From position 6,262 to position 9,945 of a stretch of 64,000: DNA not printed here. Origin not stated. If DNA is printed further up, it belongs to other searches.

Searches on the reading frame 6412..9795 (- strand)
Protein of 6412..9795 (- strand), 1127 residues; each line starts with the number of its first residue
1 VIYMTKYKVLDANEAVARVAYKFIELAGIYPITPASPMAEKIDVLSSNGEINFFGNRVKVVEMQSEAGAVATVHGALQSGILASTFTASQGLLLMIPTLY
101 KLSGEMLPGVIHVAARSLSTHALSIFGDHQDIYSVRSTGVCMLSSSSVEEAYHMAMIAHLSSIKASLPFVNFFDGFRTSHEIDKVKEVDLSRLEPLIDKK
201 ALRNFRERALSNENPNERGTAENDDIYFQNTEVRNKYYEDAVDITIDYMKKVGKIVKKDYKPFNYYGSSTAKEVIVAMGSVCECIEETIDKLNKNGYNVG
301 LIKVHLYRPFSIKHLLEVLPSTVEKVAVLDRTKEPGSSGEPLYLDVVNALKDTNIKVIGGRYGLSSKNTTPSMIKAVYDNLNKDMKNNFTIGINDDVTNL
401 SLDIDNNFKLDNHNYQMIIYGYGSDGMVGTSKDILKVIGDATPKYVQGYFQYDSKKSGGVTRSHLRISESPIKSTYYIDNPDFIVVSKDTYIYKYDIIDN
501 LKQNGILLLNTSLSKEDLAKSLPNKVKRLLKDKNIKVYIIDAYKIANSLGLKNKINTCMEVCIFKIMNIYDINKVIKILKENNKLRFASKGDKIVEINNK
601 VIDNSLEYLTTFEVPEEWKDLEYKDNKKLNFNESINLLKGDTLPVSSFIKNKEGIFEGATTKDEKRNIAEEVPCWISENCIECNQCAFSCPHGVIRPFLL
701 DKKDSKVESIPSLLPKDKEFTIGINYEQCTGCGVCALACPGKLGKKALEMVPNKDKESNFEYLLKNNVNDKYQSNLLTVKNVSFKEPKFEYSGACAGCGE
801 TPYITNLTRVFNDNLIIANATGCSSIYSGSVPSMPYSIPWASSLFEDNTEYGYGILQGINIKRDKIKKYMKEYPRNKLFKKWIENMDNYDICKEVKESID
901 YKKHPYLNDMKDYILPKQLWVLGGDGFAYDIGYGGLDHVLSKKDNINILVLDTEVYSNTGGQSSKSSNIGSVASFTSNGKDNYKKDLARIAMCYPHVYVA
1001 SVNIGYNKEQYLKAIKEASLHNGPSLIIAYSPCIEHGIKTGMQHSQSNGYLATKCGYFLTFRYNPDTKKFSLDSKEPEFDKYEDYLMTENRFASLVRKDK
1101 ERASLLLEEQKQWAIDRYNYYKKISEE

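Call 11: search_protein_families(library=ncbifam, proteins=[window:6412-9795:-])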
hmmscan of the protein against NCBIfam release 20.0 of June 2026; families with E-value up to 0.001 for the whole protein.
window:6412-9795:- (1127 aa): 50 families (the best 25 are shown)
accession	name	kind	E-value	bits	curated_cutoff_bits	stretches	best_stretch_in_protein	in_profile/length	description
TIGR02176.1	pyruv_ox_red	equivalog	0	1394.5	911.35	1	8-1126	2-1167/1167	pyruvate:ferredoxin (flavodoxin) oxidoreductase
NF040682.1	PorA_Arch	equivalog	5.3e-53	180.3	550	1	6-384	2-374/387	pyruvate synthase subunit PorA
NF007201.0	PRK09622.1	equivalog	9.7e-45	153.2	590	1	5-388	8-385/405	2-oxoacid:ferredoxin oxidoreductase subunit alpha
NF006233.0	PRK08367.1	equivalog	2.6e-36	125.3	625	1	7-354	4-343/394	pyruvate ferredoxin oxidoreductase subunit alpha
NF006232.0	PRK08366.1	equivalog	1e-34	119.8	646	1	3-384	3-377/394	2-ketoisovalerate ferredoxin oxidoreductase subunit alpha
NF008819.1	PRK11865.1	equivalog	4.3e-32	111.5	405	2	919-1102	94-284/300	pyruvate synthase subunit PorB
NF045764.1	PhenlGlyoxDHPadG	equivalog_domain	1.9e-29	102.4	700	1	9-378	4-376/398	NADH-dependent phenylglyoxylate dehydrogenase subunit alpha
NF008818.0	PRK11864.1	subfamily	1.2e-28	100.2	405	2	921-1104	97-282/300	3-methyl-2-oxobutanoate dehydrogenase subunit beta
TIGR02175.1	PorC_KorC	subfamily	1.3e-21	77.1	81.1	1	418-596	5-169/177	2-oxoacid:acceptor oxidoreductase, gamma subunit, pyruvate/2-ketoisovalerate family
TIGR03710.1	OAFO_sf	subfamily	5e-21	74.9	482.75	2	8-328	194-519/561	2-oxoacid:acceptor oxidoreductase subunit alpha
NF045792.1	OxalOxredbeta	equivalog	9.3e-21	74.1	590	1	919-1098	104-287/311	oxalate oxidoreductase subunit beta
NF040683.1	PorC_Meth_Thtga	equivalog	2.7e-18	66.3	270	1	419-600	6-171/177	pyruvate synthase subunit PorC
NF045791.1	OxalOxredalpha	equivalog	5.8e-17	61.8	500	1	20-364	18-358/395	oxalate oxidoreductase subunit alpha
NF006321.0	PRK08534.1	equivalog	1e-16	61.2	225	1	419-601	6-176/181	pyruvate ferredoxin oxidoreductase subunit gamma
NF041170.1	Oxoac_fdxalpha_Archa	equivalog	3e-15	55.6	800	1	25-331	254-580/636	2-oxoacid:ferredoxin oxidoreductase subunit alpha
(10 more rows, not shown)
